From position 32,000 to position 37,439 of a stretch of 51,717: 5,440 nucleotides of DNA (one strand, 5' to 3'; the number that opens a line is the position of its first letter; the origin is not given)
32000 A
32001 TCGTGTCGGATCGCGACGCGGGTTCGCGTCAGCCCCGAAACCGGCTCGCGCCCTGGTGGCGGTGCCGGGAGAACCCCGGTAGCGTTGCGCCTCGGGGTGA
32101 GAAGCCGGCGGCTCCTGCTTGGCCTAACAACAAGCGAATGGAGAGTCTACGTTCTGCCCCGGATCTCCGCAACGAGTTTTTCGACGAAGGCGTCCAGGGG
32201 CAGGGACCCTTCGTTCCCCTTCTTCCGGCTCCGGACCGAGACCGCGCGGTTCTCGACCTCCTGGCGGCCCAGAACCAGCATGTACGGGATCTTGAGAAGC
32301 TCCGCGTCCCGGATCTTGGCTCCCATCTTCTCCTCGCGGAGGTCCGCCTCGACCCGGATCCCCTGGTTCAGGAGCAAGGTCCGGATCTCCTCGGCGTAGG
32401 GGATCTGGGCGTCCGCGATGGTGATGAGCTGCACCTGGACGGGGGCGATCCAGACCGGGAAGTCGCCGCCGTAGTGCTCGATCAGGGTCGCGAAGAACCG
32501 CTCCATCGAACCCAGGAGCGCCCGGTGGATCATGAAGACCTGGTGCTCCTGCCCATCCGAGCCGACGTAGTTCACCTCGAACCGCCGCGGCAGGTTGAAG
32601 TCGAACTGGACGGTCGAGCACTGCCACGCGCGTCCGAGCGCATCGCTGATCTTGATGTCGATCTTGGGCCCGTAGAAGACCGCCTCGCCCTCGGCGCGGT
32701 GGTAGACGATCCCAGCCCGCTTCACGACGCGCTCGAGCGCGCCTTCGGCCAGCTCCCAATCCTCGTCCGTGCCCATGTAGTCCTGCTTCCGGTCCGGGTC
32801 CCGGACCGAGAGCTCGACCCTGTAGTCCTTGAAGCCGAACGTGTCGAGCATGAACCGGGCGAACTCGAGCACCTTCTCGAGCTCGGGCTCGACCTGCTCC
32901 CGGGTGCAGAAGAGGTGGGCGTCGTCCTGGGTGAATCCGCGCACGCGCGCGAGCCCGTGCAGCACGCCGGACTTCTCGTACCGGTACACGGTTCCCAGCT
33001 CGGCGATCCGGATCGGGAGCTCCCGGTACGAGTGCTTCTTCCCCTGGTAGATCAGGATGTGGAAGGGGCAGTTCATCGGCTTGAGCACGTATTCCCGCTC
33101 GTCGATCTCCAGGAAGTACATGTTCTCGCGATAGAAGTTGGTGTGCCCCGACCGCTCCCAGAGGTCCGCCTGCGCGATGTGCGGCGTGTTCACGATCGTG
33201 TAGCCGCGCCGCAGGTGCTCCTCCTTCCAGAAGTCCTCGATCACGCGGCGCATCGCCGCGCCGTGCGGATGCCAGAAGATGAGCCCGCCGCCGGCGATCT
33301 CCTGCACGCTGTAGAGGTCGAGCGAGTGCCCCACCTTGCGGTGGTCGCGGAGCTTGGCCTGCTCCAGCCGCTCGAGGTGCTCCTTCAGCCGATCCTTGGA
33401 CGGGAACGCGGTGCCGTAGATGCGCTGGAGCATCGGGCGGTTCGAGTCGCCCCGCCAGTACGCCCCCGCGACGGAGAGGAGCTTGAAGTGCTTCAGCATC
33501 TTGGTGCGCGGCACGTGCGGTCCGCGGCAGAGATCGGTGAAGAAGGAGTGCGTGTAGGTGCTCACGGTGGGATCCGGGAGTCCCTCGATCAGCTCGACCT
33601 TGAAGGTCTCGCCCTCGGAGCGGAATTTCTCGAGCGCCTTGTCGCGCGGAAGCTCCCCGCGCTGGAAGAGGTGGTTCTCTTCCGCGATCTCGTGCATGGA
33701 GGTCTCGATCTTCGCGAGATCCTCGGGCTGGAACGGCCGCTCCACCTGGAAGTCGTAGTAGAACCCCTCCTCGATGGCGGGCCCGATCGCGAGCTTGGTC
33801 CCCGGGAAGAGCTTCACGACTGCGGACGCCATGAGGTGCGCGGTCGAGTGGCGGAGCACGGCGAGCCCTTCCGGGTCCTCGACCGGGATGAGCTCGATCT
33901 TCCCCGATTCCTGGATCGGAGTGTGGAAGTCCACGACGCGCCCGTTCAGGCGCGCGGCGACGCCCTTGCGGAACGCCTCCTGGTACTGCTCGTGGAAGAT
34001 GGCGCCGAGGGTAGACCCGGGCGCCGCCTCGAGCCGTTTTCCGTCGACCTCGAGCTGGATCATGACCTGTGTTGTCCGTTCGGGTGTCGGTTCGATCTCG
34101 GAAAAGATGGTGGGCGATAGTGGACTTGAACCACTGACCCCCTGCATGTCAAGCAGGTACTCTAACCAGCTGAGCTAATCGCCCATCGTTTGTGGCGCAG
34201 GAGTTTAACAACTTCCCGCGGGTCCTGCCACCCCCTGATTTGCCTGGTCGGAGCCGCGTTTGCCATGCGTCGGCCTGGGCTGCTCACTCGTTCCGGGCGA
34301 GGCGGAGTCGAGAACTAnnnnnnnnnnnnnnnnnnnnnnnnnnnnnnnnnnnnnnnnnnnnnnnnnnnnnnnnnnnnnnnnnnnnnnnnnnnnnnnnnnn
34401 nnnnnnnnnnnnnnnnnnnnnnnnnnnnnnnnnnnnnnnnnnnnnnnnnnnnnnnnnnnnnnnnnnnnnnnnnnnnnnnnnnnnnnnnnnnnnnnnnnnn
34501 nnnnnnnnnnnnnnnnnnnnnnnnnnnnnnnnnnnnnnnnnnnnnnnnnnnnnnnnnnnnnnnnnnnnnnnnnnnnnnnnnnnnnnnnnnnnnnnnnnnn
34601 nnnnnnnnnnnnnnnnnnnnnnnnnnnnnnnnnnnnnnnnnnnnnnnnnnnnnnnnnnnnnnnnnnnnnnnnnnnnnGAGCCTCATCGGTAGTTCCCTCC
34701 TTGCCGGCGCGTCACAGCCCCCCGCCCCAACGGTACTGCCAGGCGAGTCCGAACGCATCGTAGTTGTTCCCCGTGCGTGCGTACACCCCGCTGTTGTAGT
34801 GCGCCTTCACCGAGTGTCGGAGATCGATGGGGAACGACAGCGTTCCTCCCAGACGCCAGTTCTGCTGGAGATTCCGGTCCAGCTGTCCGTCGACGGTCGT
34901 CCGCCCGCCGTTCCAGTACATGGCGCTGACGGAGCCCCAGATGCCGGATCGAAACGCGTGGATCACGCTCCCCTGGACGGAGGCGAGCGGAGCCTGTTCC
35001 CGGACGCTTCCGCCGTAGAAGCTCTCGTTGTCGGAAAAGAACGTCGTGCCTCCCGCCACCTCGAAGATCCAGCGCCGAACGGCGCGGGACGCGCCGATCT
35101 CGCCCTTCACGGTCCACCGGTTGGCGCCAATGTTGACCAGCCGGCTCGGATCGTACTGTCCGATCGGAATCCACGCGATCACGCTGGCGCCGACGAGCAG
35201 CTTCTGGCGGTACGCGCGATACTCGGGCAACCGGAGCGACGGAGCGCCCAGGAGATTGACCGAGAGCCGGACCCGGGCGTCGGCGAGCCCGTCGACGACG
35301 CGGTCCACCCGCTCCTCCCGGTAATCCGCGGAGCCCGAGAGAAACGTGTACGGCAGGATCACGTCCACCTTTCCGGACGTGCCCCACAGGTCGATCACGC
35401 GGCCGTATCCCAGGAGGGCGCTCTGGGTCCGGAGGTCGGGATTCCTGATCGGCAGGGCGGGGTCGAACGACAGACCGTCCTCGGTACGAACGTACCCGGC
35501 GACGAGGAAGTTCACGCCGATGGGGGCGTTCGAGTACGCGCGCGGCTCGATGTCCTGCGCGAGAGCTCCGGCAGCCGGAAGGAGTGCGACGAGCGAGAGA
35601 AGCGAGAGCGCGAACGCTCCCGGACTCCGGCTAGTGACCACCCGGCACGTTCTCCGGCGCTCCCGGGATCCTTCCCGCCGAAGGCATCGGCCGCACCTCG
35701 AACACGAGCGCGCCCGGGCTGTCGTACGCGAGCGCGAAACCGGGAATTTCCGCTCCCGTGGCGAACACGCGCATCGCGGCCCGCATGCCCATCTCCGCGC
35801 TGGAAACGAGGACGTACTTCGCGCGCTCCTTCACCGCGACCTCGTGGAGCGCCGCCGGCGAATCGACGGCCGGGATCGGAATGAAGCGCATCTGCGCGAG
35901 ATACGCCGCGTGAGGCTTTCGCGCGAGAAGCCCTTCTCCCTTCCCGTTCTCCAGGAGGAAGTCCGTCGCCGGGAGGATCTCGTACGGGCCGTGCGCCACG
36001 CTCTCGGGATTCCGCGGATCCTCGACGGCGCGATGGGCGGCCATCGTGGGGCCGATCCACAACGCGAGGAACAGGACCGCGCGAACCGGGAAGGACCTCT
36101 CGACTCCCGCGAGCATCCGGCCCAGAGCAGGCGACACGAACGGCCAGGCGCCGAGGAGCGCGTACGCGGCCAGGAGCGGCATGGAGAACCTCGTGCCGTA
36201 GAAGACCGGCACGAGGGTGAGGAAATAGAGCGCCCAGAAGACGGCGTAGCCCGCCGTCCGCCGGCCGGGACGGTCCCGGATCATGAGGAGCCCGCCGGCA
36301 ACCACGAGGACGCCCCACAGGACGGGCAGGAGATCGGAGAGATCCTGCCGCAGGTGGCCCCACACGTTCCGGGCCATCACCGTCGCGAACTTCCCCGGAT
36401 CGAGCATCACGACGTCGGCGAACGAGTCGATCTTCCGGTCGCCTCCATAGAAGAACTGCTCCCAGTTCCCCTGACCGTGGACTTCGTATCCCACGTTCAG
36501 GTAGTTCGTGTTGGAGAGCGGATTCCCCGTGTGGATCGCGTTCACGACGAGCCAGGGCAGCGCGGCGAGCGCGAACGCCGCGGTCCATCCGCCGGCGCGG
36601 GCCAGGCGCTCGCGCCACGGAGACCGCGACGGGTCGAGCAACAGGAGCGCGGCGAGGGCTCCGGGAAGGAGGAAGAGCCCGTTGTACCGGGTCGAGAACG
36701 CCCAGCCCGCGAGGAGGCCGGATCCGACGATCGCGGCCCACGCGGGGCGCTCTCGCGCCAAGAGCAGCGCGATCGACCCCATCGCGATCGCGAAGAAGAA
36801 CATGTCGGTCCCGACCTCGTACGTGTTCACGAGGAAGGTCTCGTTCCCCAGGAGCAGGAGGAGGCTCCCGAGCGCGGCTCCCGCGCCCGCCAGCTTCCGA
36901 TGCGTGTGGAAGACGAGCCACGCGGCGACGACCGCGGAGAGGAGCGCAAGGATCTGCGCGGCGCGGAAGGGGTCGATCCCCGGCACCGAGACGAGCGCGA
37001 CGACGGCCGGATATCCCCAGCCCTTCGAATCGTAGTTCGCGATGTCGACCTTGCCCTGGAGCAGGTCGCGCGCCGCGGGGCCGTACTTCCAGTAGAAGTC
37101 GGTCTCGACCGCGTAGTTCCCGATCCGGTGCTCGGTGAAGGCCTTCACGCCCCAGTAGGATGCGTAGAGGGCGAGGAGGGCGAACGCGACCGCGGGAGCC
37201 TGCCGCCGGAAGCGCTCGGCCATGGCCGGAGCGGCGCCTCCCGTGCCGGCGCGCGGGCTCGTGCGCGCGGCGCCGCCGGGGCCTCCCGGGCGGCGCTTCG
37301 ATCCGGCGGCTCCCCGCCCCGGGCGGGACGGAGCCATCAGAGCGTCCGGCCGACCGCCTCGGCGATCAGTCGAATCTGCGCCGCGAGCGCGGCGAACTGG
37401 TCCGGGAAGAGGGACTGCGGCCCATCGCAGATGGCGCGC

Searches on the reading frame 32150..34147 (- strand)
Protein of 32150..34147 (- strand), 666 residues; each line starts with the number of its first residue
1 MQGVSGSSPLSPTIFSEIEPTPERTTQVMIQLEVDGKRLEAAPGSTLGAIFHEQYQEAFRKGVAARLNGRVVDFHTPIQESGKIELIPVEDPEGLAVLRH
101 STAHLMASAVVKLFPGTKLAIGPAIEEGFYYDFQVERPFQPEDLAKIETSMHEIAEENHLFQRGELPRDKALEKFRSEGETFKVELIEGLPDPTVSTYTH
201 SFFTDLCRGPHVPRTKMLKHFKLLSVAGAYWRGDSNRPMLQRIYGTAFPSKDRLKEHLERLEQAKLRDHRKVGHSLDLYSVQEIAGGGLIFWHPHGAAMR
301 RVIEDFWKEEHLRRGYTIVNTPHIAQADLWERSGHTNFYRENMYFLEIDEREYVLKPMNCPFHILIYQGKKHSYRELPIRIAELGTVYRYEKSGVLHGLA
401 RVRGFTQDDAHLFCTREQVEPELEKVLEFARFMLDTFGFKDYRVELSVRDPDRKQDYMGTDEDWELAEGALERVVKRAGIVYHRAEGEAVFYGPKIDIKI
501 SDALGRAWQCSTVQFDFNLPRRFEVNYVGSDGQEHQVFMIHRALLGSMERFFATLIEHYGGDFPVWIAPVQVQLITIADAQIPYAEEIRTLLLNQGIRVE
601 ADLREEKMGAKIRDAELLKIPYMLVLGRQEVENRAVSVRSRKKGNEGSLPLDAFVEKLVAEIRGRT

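Call 78: list_cluster_members(proteins=[window:32150-34147:-, window:45805-47109:+, window:18059-19990:-, window:30698-31057:-, window:31105-31302:-, window:29671-30681:-, window:27235-29658:-, window:23893-24699:-, window:24710-26458:-, window:37340-38377:-])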
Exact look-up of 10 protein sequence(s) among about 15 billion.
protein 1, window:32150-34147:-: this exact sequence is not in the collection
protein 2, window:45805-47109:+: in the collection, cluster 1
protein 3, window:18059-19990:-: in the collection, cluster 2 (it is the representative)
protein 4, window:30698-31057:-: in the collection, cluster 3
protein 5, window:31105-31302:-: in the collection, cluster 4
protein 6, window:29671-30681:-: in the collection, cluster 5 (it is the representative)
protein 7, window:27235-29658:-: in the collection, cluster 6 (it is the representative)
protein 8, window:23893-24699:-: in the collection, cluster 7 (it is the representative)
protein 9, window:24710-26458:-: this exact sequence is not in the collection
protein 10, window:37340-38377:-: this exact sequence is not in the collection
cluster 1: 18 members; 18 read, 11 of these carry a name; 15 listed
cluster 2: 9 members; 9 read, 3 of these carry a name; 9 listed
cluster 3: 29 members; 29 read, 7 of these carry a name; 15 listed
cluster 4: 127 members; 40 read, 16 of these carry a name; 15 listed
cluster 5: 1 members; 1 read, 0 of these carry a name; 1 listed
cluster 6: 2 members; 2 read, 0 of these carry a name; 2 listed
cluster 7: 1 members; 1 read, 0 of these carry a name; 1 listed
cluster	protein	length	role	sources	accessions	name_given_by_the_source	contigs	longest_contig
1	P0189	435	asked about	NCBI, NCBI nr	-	-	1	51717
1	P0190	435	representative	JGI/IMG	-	citrate synthase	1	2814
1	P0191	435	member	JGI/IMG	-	citrate synthase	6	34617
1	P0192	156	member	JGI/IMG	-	citrate synthase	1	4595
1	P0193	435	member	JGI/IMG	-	citrate synthase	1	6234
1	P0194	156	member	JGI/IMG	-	citrate synthase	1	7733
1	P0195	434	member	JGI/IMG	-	citrate synthase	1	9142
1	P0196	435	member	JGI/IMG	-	citrate synthase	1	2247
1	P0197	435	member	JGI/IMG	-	citrate synthase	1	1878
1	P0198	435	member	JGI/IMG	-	citrate synthase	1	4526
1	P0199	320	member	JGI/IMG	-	citrate synthase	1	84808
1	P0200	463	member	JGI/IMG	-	citrate synthase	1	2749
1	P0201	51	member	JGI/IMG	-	-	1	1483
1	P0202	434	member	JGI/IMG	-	-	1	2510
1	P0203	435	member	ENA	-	-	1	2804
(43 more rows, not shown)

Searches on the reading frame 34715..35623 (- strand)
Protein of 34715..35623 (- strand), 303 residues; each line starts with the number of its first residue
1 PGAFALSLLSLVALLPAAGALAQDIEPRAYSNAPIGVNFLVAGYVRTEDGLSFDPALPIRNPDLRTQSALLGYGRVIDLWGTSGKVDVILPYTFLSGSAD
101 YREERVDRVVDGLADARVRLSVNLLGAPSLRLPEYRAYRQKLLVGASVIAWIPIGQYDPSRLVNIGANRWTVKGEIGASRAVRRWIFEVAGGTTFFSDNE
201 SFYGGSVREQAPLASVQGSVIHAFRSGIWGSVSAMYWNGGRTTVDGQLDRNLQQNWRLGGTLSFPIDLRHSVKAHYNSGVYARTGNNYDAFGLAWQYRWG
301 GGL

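Call 28: search_protein_families(library=pfam, proteins=[window:34715-35623:-], max_evalue=0.001)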
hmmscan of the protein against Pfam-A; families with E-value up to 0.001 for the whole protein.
window:34715-35623:- (303 aa): 1 family
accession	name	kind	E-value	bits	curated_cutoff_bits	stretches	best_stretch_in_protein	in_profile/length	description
PF13557.12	Phenol_MetA_deg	-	4.4e-13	50.3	22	1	81-289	37-236/242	Putative MetA-pathway of phenol degradation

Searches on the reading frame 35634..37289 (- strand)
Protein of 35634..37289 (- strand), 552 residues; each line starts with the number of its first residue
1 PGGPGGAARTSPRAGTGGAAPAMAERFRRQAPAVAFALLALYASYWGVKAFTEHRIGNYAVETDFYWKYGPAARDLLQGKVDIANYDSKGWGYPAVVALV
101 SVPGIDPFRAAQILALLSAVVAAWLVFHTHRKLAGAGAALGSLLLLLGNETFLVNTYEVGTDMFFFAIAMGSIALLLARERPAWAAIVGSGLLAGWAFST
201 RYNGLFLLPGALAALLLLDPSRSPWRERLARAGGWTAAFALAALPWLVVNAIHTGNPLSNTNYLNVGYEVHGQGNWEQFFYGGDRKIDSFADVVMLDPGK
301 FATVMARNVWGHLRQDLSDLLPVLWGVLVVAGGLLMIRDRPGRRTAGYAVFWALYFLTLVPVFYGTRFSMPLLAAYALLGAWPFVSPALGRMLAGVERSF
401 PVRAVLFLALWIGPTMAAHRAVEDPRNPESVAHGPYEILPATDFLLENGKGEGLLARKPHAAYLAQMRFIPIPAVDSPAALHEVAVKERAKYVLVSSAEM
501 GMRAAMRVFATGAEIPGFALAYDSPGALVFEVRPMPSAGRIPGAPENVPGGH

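Call 28: search_protein_families(library=pfam, proteins=[window:35634-37289:-], max_evalue=0.001)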
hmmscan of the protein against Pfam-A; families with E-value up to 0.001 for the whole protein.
window:35634-37289:- (552 aa): 1 family
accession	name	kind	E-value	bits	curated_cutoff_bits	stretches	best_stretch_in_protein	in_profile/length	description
PF13231.12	PMT_2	-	7.3e-11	43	26.1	1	109-246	22-160/160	Dolichyl-phosphate-mannose-protein mannosyltransferase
